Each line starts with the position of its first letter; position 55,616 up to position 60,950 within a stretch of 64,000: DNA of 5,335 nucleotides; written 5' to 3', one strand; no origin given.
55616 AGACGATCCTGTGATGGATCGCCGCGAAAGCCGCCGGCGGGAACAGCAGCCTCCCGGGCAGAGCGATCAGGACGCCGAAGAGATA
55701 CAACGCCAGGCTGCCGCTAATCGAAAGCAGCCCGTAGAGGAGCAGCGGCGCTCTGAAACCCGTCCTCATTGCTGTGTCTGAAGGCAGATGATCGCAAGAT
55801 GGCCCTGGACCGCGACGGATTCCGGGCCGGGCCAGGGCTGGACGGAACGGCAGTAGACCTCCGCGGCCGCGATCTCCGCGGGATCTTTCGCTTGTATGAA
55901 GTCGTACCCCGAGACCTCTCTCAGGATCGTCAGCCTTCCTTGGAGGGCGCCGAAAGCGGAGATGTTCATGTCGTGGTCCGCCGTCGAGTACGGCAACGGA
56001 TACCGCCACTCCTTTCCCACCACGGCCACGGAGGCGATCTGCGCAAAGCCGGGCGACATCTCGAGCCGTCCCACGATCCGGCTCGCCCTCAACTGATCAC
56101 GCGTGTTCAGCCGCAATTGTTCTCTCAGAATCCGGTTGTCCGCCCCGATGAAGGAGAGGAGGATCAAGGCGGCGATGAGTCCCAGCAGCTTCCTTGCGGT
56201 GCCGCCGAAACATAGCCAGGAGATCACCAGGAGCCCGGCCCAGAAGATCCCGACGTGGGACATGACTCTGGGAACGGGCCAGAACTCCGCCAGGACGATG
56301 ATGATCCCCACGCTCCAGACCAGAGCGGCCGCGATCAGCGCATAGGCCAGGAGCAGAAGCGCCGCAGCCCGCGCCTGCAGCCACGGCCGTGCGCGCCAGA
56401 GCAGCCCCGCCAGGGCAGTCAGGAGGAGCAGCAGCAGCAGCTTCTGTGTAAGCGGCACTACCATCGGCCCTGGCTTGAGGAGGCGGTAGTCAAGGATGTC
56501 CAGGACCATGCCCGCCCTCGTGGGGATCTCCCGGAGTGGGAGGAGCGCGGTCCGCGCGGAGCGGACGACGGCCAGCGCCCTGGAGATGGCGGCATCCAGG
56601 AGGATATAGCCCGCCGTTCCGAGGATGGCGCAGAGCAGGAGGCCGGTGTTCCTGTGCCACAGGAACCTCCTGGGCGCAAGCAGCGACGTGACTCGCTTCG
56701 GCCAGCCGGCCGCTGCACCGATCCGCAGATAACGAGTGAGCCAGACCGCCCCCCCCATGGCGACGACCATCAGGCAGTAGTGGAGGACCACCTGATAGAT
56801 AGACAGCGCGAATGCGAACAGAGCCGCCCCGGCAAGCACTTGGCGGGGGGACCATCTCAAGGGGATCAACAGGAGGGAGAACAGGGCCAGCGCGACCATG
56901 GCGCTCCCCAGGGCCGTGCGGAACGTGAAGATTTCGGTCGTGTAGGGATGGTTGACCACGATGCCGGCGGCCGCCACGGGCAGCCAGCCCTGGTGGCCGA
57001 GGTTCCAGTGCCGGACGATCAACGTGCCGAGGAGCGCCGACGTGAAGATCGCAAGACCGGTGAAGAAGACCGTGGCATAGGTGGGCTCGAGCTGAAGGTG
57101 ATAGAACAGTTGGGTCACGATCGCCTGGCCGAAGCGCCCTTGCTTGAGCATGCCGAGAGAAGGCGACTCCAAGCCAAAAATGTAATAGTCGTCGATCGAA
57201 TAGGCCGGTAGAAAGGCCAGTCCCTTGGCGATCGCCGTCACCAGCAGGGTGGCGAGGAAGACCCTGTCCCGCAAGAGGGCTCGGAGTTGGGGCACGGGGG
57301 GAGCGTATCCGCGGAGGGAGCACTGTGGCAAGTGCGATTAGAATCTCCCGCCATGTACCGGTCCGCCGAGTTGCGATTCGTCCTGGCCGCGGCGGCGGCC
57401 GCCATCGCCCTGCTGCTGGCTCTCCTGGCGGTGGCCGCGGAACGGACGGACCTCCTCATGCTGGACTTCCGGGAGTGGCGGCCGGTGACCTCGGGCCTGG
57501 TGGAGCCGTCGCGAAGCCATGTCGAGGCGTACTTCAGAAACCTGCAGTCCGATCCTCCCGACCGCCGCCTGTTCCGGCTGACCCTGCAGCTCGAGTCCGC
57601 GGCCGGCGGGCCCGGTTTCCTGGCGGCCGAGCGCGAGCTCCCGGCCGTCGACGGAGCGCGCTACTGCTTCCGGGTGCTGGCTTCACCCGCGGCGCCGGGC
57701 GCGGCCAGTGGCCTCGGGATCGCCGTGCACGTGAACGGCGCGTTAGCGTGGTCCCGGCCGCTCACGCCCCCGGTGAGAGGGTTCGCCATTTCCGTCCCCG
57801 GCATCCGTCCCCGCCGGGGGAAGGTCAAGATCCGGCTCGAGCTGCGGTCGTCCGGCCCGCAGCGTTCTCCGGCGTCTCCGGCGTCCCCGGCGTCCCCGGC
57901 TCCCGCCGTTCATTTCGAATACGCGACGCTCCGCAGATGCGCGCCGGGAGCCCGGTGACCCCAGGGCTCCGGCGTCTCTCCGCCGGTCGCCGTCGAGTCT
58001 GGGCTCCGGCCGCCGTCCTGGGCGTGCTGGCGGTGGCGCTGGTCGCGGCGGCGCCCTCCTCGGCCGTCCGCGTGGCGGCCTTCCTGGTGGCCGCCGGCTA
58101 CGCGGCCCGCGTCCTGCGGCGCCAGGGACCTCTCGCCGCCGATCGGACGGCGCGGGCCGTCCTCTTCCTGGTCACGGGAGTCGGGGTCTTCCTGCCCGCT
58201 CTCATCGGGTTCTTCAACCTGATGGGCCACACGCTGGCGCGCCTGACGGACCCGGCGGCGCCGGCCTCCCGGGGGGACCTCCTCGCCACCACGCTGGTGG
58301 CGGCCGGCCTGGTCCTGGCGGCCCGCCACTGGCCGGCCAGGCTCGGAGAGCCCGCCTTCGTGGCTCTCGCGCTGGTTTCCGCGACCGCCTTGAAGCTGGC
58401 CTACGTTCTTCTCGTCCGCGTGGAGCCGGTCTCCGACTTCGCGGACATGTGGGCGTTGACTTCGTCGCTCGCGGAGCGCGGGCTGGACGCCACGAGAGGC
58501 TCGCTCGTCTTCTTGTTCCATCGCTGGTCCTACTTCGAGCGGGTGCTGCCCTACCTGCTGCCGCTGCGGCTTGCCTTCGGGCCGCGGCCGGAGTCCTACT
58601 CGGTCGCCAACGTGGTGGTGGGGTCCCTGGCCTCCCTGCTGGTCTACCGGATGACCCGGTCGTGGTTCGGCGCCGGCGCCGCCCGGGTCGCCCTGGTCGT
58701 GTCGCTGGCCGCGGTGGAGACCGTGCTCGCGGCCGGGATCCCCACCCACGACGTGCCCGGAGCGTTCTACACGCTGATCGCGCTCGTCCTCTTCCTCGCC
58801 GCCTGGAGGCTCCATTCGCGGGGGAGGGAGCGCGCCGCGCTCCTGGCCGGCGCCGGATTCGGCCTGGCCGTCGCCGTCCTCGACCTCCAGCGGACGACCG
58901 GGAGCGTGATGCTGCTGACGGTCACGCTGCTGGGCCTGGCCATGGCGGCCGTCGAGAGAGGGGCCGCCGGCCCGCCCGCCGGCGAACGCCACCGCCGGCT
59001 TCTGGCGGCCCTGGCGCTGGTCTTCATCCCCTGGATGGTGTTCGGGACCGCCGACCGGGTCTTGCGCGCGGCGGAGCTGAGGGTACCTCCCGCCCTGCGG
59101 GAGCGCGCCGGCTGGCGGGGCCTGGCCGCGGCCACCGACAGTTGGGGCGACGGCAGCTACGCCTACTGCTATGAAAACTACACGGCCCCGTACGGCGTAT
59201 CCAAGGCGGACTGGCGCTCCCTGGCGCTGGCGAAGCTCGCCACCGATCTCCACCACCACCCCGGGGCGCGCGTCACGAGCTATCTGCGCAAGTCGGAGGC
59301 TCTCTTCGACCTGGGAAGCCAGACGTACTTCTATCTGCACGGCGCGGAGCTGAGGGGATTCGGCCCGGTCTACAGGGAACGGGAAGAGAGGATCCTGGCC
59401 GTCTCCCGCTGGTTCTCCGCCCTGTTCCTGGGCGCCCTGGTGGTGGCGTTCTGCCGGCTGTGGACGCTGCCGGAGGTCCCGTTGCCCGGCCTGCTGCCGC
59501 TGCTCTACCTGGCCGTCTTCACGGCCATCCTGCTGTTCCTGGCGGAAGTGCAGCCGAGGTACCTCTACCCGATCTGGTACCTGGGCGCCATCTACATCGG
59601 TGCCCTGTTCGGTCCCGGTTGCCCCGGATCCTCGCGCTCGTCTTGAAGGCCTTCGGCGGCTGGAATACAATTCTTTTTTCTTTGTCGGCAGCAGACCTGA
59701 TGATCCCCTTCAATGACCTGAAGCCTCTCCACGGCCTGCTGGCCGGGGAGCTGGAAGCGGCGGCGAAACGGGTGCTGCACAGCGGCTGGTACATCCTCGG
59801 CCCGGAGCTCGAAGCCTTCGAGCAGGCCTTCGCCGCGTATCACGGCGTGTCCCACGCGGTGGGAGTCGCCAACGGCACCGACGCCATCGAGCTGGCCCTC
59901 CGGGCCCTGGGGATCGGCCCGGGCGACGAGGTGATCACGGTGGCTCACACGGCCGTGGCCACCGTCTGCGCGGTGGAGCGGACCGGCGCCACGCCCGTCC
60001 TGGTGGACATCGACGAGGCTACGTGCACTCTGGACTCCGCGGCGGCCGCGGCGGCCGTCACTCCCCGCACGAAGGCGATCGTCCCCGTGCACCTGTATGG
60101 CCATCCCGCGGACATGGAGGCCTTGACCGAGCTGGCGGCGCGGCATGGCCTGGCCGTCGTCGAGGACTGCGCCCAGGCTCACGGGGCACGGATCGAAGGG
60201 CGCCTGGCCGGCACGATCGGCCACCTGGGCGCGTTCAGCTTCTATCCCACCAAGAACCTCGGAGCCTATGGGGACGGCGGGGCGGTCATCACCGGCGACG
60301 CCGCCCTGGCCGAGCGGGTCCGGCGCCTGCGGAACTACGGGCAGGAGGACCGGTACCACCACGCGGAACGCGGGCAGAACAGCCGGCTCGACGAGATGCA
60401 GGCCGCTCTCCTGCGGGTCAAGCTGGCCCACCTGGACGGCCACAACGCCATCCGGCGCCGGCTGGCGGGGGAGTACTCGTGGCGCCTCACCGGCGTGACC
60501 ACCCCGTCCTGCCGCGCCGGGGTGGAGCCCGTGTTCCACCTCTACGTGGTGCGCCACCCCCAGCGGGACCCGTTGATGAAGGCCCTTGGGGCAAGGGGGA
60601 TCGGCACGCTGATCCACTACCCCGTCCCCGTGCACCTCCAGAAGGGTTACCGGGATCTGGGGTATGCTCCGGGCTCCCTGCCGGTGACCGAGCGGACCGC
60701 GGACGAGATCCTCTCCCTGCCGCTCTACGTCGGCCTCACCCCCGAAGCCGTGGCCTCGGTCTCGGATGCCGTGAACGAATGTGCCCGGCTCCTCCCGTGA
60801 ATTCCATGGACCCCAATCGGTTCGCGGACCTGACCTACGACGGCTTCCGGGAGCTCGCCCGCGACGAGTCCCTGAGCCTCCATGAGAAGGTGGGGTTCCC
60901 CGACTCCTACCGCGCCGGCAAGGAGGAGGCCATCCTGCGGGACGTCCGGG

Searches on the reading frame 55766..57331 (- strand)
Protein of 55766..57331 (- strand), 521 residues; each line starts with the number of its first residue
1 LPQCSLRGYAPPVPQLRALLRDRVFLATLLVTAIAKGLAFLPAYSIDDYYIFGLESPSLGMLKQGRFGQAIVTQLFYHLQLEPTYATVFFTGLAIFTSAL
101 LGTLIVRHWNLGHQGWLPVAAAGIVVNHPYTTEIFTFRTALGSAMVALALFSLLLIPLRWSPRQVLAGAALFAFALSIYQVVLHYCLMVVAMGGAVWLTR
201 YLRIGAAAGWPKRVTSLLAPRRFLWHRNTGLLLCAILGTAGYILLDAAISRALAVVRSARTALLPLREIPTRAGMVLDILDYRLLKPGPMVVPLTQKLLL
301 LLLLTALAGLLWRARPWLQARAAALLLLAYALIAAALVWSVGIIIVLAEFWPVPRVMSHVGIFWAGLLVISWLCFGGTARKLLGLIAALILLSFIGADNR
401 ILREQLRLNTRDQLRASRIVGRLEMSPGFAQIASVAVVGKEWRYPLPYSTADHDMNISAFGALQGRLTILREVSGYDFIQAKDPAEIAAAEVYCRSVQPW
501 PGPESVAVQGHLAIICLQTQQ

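Call 8: search_protein_families(library=pfam, proteins=[window:55766-57331:-], max_evalue=0.001)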
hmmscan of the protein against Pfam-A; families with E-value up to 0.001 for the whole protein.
window:55766-57331:- (521 aa): 0 families

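Call 68: search_protein_families(library=pfam, proteins=[window:55766-57331:-], max_evalue=1)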
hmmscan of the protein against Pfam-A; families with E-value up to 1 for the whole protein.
window:55766-57331:- (521 aa): 2 families
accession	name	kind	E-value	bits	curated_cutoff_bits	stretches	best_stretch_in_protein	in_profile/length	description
PF04145.20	Ctr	-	0.14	13.1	25.3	1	160-209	105-147/151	Ctr copper transporter family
PF05529.17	Bap31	-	0.44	10.9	22.7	0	328-411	3-79/138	Bap31/Bap29 transmembrane region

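Call 69: find_homologous_proteins(query=window:55766-57331:-, max_evalue=0.00001)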
Query window:55766-57331:- (521 aa): 50 proteins with E <= 0.00001 among 8000 candidates.
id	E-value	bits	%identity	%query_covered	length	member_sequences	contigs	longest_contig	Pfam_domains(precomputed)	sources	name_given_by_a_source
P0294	0.0e+0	1088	100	96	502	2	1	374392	-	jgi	jgi:hypothetical protein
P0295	1.3e-265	900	82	97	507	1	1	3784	-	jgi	jgi:hypothetical protein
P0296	4.2e-263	892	81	98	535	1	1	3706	-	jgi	-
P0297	1.2e-210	719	65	97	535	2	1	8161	-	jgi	jgi:hypothetical protein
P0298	2.0e-210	718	67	96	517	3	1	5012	-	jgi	jgi:hypothetical protein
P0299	1.1e-207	709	65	97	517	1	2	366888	-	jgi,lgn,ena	-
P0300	2.1e-196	672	64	96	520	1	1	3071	-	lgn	-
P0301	3.3e-195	668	63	96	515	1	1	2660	-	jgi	jgi:Glucosyl transferase GtrII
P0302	1.7e-181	623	60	95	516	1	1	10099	-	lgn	-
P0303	2.4e-172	592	58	96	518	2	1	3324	-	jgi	jgi:hypothetical protein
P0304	6.5e-172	591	56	93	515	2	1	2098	-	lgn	-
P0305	1.4e-170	587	58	95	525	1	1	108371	PF14264.13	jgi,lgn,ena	-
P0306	8.9e-170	584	58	96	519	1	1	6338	PF14264.13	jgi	jgi:hypothetical protein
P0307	6.9e-169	581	56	95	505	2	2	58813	-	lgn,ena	-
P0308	2.2e-168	579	56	97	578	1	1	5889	PF14264.13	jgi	jgi:hypothetical protein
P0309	2.3e-166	573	56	95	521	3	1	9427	PF14264.13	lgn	-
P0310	5.5e-162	558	55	95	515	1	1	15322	PF14264.13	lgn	-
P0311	6.8e-162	558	57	95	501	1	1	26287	PF14264.13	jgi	jgi:hypothetical protein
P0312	1.0e-160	554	56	95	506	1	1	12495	PF14264.13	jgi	jgi:hypothetical protein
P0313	5.4e-160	552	55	95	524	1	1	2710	PF14264.13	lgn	-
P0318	1.1e-155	538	54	92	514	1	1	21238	PF14264.13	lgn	-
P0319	2.1e-154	533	55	95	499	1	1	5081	PF14264.13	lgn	-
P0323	1.3e-149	518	55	94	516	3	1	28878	PF14264.13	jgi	jgi:hypothetical protein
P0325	1.4e-148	514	52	95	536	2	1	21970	PF14264.13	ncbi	ncbi:MAG: glucosyltransferase domain-containing protein [Thermoanaerobaculia bacterium]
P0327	1.7e-146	507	50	96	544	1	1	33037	PF14264.13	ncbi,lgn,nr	ncbi:MAG TPA: glucosyltransferase domain-containing protein [Thermoanaerobaculia bacterium]|nr:gluco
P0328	1.8e-145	504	51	96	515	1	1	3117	PF14264.13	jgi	jgi:hypothetical protein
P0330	6.9e-141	489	51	92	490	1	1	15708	PF14264.13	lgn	-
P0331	6.2e-133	462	51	88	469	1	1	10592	PF14264.13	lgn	-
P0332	2.0e-118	415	45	93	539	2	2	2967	PF14264.13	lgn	-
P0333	6.7e-118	413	46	92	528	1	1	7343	PF14264.13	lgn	-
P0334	3.9e-105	371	43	97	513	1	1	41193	PF14264.13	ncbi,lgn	-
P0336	8.7e-97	343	42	98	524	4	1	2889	PF14264.13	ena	-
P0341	9.2e-53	198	34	95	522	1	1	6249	PF14264.13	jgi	jgi:hypothetical protein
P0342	4.8e-50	189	33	95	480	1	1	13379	PF14264.13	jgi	jgi:hypothetical protein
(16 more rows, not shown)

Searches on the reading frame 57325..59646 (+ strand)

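Call 8: search_protein_families(library=pfam, proteins=[window:57325-59646:+], max_evalue=0.001)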
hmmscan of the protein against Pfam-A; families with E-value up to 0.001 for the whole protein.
window:57325-59646:+ (773 aa): 1 family
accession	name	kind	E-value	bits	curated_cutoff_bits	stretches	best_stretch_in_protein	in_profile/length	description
PF13231.12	PMT_2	-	0.00011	22.9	26.1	1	418-539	17-128/160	Dolichyl-phosphate-mannose-protein mannosyltransferase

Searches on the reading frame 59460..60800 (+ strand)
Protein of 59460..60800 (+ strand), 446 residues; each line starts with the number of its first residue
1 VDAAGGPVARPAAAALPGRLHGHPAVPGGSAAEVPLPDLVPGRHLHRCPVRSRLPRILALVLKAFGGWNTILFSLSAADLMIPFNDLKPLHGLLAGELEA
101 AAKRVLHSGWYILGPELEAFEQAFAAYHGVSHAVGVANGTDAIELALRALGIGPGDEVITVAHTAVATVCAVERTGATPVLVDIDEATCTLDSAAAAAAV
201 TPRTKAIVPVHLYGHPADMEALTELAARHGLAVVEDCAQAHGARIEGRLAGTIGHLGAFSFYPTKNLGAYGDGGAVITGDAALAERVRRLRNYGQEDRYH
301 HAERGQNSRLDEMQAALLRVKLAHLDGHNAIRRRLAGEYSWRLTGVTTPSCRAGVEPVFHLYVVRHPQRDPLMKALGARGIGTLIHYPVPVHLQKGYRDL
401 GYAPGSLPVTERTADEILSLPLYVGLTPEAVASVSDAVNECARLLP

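Call 8: search_protein_families(library=pfam, proteins=[window:59460-60800:+], max_evalue=0.001)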
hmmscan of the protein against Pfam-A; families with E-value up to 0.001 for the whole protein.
window:59460-60800:+ (446 aa): 4 families
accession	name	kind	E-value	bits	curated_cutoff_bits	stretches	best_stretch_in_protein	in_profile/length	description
PF01041.23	DegT_DnrJ_EryC1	-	1.3e-119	400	19.8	1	97-438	6-359/360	DegT/DnrJ/EryC1/StrS aminotransferase family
PF00155.27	Aminotran_1_2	-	2.8e-05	23.9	19.7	1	117-291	44-245/361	Aminotransferase class I and II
PF01212.27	Beta_elim_lyase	-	5.6e-05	23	27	1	115-293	32-226/288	Beta-eliminating lyase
PF25081.1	CC142_N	-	7.1e-05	23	27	0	333-438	38-142/198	CC142 N-terminal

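Call 32: search_protein_families(library=ncbifam, proteins=[window:59460-60800:+], max_evalue=0.001)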
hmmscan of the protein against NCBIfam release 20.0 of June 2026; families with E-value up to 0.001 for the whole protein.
window:59460-60800:+ (446 aa): 20 families
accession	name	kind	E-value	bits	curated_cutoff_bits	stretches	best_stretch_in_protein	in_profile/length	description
NF008658.2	PRK11658.1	equivalog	1.1e-69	235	631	1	100-441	18-376/379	UDP-4-amino-4-deoxy-L-arabinose aminotransferase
TIGR03588.1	PseC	equivalog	3.7e-68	230.2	423.5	1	101-441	16-379/380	UDP-4-amino-4,6-dideoxy-N-acetyl-beta-L-altrosamine transaminase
NF008687.0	PRK11706.1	equivalog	2.5e-62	210.8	375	1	121-441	37-373/375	dTDP-4-amino-4,6-dideoxygalactose transaminase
TIGR04181.1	NHT_00031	hypoth_equivalog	6.7e-57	193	420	1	101-421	15-357/359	LegC family aminotransferase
TIGR04427.1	PLP_DesI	equivalog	9.7e-54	182.9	650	1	103-440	39-381/390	dTDP-4-dehydro-6-deoxyglucose aminotransferase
TIGR02379.1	ECA_wecE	subfamily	9.8e-49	166.1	434.85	1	123-438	39-371/376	dTDP-4-amino-4,6-dideoxy-D-glucose transaminase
NF011936.0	PRK15407.1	equivalog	3.5e-43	147.9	423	1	109-295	59-252/440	lipopolysaccharide biosynthesis protein RfbH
NF005871.0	PRK07811.1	equivalog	9.5e-08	31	513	1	115-292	61-236/389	cystathionine gamma-synthase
NF004770.0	PRK06108.1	subfamily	1.1e-07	31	422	1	123-236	89-209/396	pyridoxal phosphate-dependent aminotransferase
NF006488.0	PRK08912.1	equivalog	6.4e-07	28.6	498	1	138-236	95-198/387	aminotransferase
NF005816.0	PRK07682.1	equivalog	1.9e-06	26.8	620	1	137-236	97-202/390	aminotransferase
NF006569.0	PRK09082.1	subfamily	2.7e-05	23.5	420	1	130-236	90-202/386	methionine aminotransferase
TIGR01325.1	O_suc_HS_sulf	equivalog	3.7e-05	22.5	510.05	1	115-240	54-179/380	O-succinylhomoserine sulfhydrylase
NF004757.0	PRK06084.1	equivalog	4.9e-05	22.4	790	1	112-240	55-183/425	bifunctional O-acetylhomoserine aminocarboxypropyltransferase/cysteine synthase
NF005305.0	PRK06836.1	equivalog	5.2e-05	22.7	376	1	140-208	108-175/396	pyridoxal phosphate-dependent aminotransferase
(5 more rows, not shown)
